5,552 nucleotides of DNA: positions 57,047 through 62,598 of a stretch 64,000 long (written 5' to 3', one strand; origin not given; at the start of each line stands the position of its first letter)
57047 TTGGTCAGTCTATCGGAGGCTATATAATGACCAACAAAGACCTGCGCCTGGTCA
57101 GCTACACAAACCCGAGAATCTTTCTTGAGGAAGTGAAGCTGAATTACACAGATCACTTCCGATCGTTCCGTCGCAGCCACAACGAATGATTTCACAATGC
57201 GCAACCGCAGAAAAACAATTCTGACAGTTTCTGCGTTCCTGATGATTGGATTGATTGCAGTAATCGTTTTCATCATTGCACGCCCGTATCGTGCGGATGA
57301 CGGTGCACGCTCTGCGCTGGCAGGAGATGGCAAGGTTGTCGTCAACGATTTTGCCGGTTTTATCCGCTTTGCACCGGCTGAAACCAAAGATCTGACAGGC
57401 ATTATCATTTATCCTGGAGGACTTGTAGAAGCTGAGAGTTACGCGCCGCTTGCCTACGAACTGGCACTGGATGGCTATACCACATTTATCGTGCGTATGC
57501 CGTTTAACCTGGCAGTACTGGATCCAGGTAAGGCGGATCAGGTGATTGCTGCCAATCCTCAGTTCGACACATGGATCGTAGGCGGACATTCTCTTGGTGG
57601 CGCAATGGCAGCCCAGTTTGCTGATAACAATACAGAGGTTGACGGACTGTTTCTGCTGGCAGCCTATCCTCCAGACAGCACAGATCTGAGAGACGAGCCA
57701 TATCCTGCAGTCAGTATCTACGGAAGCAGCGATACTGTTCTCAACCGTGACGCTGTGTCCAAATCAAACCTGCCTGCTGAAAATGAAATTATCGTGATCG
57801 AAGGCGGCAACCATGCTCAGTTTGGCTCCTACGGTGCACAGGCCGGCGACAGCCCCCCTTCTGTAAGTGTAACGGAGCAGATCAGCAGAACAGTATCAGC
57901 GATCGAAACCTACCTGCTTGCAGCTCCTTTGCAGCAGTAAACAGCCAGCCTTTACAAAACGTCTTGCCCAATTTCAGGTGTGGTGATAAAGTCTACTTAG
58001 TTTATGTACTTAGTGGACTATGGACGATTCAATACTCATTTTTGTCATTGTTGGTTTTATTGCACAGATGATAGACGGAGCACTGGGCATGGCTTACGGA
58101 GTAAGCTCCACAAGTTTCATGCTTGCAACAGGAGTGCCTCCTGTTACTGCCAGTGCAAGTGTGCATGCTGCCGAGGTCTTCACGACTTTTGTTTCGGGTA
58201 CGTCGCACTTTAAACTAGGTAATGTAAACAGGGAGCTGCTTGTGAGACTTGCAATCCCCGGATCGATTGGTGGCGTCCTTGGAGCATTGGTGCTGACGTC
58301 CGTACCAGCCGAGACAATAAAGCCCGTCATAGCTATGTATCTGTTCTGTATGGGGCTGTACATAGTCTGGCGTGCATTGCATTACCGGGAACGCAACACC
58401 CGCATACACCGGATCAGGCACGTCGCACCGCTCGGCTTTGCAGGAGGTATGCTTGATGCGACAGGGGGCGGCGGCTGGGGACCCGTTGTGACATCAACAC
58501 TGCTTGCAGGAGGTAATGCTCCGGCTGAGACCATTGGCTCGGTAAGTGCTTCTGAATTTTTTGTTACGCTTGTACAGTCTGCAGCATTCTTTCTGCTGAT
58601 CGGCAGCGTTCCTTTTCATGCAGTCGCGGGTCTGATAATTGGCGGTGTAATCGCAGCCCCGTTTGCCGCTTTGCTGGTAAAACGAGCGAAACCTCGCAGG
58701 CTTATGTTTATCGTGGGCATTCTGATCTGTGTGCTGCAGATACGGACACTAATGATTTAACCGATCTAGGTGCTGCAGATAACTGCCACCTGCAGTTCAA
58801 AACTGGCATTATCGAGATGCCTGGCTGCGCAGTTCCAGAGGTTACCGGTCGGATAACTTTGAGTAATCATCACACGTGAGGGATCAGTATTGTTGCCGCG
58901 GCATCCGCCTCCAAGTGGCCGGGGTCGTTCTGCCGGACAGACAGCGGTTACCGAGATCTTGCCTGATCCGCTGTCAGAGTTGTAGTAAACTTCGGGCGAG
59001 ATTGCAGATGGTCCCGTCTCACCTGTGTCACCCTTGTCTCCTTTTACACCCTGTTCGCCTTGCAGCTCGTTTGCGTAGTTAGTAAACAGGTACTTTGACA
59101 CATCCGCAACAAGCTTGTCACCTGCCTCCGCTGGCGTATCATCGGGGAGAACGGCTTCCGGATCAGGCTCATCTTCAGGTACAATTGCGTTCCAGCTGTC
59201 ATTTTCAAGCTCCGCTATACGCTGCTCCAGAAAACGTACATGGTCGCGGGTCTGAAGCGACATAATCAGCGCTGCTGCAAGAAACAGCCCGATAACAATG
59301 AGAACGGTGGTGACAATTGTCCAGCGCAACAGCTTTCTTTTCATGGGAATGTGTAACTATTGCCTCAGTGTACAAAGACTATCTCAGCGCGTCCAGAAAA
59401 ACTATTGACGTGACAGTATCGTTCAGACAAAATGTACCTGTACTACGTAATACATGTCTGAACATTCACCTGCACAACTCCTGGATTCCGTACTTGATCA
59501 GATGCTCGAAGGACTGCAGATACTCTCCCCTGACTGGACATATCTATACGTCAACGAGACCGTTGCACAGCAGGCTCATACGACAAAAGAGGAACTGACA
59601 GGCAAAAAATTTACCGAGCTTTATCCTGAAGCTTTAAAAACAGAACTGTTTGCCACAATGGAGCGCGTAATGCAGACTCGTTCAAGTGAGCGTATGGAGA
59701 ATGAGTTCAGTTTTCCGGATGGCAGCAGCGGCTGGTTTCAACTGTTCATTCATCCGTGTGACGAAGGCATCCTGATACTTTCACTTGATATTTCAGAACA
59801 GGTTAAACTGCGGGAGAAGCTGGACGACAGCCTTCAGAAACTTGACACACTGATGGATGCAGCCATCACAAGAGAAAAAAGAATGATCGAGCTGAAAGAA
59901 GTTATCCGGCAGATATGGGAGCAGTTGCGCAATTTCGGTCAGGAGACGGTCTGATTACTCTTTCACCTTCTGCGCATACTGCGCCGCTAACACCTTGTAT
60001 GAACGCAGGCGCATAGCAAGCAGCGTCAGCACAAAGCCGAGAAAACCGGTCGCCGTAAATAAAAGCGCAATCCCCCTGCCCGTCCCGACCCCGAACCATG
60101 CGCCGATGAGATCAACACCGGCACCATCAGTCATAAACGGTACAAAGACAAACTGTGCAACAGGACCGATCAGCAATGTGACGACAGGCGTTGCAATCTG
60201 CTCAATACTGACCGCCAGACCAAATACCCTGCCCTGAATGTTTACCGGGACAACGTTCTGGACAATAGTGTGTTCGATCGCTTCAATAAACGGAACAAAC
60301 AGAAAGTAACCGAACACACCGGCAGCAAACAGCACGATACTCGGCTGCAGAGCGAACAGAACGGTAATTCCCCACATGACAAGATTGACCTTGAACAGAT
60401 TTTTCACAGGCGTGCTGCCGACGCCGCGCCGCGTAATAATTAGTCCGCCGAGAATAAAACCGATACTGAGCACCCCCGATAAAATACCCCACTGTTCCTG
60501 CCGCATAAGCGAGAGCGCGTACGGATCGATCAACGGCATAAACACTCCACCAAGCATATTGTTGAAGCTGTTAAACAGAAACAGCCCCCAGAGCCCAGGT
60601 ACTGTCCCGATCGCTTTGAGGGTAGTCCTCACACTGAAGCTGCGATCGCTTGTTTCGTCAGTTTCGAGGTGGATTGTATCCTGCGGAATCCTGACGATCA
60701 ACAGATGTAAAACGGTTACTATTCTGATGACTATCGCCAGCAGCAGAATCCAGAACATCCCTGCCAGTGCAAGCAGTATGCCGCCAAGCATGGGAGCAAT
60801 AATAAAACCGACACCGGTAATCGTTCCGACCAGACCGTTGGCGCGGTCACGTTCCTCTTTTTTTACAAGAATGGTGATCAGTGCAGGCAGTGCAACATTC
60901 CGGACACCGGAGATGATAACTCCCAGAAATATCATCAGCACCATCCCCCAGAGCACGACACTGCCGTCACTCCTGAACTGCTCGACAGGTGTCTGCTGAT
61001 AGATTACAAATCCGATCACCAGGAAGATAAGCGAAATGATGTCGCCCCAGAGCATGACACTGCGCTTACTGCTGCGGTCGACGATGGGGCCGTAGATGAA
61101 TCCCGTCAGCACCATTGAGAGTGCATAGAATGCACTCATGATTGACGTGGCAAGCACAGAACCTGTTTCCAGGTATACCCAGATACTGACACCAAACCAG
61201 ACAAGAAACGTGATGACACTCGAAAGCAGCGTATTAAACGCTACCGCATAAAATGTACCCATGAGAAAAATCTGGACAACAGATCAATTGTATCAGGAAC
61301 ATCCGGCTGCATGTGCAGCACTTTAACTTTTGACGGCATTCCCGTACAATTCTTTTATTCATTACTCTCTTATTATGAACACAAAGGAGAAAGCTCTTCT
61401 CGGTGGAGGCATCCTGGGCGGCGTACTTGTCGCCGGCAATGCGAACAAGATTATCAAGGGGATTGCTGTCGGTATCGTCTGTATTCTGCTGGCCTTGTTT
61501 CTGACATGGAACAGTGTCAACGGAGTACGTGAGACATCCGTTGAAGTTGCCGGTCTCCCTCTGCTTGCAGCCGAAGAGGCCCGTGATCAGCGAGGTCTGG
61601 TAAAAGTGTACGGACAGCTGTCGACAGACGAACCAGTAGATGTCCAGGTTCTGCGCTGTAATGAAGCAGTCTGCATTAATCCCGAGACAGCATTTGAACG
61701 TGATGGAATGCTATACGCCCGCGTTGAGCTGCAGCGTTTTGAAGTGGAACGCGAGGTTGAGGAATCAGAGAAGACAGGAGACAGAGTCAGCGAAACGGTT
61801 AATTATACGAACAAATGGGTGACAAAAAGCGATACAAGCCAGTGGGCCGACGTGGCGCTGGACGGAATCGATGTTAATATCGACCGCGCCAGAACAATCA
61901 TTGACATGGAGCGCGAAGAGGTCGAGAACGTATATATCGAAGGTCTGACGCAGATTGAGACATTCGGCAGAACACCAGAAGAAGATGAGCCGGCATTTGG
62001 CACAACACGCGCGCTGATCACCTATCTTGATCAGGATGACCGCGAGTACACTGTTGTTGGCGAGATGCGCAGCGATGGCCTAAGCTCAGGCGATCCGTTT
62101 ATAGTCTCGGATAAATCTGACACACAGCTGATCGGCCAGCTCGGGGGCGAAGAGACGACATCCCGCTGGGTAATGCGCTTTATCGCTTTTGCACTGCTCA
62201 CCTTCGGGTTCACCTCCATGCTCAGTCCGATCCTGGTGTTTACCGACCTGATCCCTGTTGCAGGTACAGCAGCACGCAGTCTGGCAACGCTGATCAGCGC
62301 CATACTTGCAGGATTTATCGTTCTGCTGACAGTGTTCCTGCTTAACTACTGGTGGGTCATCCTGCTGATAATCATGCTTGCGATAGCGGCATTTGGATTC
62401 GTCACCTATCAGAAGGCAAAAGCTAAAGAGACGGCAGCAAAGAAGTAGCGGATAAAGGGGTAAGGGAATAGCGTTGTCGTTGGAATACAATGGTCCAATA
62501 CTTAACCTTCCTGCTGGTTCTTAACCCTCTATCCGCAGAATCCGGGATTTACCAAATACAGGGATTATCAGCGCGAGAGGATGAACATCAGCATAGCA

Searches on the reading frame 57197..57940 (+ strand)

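Call 57: search_protein_families(library=pfam, proteins=[window:57197-57940:+], max_evalue=0.001)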
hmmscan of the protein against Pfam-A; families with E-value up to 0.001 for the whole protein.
window:57197-57940:+ (247 aa): 4 families
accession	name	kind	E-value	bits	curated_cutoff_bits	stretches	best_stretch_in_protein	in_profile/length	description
PF12695.13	Abhydrolase_5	-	1.1e-54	185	27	1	68-228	1-162/164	Alpha/beta hydrolase family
PF20408.4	Abhydrolase_11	-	2.1e-07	31.3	27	1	113-207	65-166/193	Alpha/beta hydrolase domain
PF12146.15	Hydrolase_4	-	2.4e-05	24.2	27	0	115-156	68-109/239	Serine aminopeptidase, S33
PF00561.26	Abhydrolase_1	-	2.8e-05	24.4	25.8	1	124-169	69-114/245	alpha/beta hydrolase fold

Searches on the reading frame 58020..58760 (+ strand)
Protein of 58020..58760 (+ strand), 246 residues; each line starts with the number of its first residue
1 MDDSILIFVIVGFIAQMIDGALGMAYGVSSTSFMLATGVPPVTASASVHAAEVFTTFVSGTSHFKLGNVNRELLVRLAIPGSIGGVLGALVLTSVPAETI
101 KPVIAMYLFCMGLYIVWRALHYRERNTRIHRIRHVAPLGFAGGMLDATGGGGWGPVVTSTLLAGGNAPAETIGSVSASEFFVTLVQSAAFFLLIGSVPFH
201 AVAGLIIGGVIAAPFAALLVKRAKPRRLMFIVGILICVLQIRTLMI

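Call 57: search_protein_families(library=pfam, proteins=[window:58020-58760:+], max_evalue=0.001)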
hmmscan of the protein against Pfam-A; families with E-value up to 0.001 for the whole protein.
window:58020-58760:+ (246 aa): 1 family
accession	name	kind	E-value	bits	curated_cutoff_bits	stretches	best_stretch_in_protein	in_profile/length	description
PF01925.25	TauE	-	1.5e-38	133.2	32.6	1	9-241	2-235/237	Sulfite exporter TauE/SafE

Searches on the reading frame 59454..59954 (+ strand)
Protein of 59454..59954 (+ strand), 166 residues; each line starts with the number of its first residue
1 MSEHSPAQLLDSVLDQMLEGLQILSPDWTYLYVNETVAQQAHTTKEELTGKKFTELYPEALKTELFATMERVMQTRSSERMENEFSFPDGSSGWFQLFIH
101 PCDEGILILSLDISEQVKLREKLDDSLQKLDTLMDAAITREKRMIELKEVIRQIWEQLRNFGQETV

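Call 57: search_protein_families(library=pfam, proteins=[window:59454-59954:+], max_evalue=0.001)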
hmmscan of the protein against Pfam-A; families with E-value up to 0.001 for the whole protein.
window:59454-59954:+ (166 aa): 3 families
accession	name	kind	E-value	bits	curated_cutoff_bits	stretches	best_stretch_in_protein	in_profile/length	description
PF08448.16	PAS_4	-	9.3e-15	55.3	23.1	1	14-117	1-109/110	PAS fold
PF13426.13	PAS_9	-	1.9e-05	25.3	27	1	30-113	13-101/103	PAS domain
PF00989.32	PAS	-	7.3e-05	23.2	22.6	1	11-100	4-94/113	PAS fold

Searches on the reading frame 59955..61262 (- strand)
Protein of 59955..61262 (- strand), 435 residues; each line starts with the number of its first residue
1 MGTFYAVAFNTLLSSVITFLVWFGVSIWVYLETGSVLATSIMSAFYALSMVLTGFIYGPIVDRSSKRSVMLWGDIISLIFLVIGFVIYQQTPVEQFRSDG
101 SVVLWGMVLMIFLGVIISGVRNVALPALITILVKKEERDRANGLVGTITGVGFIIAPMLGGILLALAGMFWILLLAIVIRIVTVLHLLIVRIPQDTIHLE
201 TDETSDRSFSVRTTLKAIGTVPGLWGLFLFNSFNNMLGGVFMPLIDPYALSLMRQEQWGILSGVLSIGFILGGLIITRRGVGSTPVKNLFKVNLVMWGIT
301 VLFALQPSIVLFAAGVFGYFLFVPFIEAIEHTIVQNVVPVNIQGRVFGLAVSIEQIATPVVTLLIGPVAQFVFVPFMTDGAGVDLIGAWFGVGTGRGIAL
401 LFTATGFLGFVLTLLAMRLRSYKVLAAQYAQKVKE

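Call 57: search_protein_families(library=pfam, proteins=[window:59955-61262:-], max_evalue=0.001)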
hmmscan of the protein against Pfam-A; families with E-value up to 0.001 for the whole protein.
window:59955-61262:- (435 aa): 1 family
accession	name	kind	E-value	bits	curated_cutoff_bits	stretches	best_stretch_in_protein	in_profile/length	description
PF07690.21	MFS_1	-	2.6e-28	99.4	33.4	1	8-358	2-343/347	Major Facilitator Superfamily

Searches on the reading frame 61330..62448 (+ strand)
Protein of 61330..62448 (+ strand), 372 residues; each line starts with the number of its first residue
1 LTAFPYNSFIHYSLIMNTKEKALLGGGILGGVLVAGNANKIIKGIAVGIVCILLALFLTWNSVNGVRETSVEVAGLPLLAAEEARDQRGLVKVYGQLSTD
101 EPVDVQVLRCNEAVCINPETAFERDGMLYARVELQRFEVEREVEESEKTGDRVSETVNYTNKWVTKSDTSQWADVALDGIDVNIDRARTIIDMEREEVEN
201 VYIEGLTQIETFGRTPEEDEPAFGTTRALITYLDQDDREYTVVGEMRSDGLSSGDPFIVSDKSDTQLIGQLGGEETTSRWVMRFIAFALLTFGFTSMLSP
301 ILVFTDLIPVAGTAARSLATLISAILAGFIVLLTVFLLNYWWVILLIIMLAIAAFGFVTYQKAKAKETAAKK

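Call 57: search_protein_families(library=pfam, proteins=[window:61330-62448:+], max_evalue=0.001)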
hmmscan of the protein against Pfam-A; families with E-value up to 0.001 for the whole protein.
window:61330-62448:+ (372 aa): 1 family
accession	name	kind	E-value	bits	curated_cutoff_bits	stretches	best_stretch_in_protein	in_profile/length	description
PF07787.17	TMEM43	-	2.3e-09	37.5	23.3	1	218-338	118-244/250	Transmembrane protein 43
